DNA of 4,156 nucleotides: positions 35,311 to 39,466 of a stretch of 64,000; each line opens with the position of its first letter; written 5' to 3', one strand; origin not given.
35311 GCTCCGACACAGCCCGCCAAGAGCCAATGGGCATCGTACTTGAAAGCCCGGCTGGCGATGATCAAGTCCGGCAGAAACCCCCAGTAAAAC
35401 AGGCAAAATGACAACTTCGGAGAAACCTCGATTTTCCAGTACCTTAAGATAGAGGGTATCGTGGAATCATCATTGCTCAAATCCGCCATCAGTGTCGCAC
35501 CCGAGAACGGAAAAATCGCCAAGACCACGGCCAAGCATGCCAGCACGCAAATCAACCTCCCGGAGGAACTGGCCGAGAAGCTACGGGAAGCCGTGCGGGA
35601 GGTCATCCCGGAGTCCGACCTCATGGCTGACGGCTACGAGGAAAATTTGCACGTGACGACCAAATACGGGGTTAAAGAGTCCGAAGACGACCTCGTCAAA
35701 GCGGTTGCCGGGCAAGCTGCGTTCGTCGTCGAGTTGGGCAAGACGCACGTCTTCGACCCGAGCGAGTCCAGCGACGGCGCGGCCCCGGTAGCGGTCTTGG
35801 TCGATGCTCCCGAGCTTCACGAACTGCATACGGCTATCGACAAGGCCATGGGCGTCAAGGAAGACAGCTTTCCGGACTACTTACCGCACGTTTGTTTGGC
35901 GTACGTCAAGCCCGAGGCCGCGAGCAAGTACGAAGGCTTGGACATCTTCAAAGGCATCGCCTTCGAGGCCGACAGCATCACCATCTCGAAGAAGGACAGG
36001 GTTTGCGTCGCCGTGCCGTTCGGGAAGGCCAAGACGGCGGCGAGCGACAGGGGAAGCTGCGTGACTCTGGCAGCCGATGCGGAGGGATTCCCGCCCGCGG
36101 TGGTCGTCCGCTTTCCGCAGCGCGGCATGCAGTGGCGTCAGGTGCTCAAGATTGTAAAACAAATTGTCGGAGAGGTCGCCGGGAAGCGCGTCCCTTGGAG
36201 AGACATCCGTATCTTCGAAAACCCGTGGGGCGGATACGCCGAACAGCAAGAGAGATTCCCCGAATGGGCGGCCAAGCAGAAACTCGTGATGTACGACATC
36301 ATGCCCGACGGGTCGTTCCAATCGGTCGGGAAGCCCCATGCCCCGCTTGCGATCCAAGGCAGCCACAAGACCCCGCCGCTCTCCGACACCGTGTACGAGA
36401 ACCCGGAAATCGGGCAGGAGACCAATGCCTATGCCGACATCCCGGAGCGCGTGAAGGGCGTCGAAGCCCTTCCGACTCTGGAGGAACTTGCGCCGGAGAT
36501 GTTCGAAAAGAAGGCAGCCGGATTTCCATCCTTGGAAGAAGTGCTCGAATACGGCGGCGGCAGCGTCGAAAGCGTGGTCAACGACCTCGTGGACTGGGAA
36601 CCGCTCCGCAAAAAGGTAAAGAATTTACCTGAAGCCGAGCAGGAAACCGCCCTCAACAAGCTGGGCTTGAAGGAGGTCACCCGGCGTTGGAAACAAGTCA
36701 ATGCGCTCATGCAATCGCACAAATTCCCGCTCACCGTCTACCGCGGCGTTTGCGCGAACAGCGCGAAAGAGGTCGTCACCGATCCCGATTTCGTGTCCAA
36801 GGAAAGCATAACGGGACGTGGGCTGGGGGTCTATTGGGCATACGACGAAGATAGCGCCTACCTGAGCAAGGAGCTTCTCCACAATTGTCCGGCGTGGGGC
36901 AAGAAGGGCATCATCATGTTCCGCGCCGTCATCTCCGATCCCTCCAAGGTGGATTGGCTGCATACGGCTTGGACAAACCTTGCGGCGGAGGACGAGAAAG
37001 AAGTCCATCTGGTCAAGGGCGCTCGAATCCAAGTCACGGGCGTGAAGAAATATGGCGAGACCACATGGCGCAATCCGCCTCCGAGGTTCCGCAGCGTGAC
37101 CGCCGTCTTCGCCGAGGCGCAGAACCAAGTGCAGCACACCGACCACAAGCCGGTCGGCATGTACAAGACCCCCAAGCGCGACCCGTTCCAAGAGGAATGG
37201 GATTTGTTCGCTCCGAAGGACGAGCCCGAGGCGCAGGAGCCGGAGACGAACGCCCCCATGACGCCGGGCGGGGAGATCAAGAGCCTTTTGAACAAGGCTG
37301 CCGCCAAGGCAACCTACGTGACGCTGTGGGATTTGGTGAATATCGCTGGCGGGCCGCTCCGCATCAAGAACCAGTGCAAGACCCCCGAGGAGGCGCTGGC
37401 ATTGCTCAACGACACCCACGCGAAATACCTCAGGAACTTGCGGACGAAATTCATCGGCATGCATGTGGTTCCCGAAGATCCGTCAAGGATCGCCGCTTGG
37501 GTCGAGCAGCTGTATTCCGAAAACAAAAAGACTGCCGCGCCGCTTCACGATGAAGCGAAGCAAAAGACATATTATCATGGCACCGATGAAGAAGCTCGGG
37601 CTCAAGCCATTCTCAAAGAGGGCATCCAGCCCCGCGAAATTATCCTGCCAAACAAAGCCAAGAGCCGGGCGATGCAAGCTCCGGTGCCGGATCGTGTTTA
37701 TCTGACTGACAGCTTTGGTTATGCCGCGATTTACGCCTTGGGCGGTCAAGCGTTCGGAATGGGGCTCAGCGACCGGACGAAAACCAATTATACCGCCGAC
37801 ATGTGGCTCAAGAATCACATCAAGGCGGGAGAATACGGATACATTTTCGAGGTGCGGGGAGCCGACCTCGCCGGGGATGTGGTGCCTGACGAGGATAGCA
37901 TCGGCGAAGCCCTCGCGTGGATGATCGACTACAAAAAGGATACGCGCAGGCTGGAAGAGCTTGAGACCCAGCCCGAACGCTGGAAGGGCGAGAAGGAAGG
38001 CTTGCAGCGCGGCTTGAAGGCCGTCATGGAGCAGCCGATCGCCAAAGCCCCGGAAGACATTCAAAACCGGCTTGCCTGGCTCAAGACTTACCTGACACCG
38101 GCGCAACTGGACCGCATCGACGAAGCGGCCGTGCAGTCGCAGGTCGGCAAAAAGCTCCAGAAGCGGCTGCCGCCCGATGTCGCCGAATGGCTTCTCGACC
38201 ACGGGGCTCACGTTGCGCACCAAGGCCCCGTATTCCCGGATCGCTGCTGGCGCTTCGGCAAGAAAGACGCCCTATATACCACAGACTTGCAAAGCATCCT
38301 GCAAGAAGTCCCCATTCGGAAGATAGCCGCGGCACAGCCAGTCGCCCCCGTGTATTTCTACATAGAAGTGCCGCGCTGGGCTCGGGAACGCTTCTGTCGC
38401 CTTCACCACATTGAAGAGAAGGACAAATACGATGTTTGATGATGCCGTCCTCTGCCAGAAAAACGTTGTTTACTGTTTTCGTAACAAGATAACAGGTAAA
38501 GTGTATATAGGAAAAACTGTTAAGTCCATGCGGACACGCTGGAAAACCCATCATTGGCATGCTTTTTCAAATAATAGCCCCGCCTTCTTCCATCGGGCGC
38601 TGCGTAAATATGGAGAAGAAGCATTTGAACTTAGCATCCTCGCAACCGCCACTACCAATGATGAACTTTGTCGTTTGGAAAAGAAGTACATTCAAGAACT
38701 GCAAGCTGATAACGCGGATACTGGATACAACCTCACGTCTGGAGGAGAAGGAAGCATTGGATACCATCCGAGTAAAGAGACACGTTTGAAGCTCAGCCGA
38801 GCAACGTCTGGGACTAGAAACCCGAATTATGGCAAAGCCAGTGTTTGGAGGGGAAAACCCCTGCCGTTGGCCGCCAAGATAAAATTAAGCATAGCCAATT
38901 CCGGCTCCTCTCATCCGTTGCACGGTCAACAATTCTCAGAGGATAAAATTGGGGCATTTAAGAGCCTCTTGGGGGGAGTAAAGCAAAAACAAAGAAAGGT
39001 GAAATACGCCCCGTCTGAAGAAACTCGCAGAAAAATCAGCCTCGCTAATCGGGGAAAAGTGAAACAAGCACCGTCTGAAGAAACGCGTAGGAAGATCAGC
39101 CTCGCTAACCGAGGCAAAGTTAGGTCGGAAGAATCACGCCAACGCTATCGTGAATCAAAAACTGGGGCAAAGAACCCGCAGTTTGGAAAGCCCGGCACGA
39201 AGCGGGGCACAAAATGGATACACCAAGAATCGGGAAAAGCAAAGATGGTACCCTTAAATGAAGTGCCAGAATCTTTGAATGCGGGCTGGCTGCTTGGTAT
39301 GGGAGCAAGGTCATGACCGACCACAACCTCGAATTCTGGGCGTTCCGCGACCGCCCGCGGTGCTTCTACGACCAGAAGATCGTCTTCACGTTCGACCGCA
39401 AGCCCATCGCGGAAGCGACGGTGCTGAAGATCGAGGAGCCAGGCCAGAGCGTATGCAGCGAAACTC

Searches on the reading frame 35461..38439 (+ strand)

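Call 11: search_protein_families(library=pfam, proteins=[window:35461-38439:+], max_evalue=0.001)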
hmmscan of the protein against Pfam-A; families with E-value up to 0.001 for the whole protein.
window:35461-38439:+ (992 aa): 3 families
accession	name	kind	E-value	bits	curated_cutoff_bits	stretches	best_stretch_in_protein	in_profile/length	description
PF13563.12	2_5_RNA_ligase2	-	7.6e-07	29.7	27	1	58-179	21-149/152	2'-5' RNA ligase superfamily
PF23474.1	Acb1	-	1.2e-06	28.8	27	1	52-150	24-112/144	Anti-CBASS protein Acb1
PF06761.17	IcmF-related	-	0.00057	19.9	27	0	852-914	55-122/308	Intracellular multiplication and human macrophage-killing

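Call 12: search_protein_families(library=phrogs, proteins=[window:35461-38439:+], max_evalue=0.001)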
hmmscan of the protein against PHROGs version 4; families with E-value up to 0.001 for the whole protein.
window:35461-38439:+ (992 aa): 1 family
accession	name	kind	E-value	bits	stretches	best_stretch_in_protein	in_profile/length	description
phrog_755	-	DNA, RNA and nucleotide metabolism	1.9e-12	48.1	1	44-156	22-128/156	RNA ligase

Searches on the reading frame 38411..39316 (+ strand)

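Call 89: search_protein_families(library=phrogs, proteins=[window:38411-39316:+], max_evalue=0.001)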
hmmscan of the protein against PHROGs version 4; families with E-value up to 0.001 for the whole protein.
window:38411-39316:+ (301 aa): 6 families
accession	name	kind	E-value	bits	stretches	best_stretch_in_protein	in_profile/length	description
phrog_314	-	DNA, RNA and nucleotide metabolism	1.4e-37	130.9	1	17-162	178-338/574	homing endonuclease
phrog_7168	-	DNA, RNA and nucleotide metabolism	1e-20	75.3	1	18-121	2-106/284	homing endonuclease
phrog_19446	-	DNA, RNA and nucleotide metabolism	1.6e-14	55.1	1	20-226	4-154/254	homing endonuclease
phrog_5123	-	DNA, RNA and nucleotide metabolism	1.7e-13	51.8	1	20-115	4-96/152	homing endonuclease with GIY-YIG motif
phrog_447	-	other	1.3e-06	29.4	1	16-95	25-111/148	NAD synthetase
phrog_655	-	DNA, RNA and nucleotide metabolism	5.6e-05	24.2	0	206-276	118-203/343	homing endonuclease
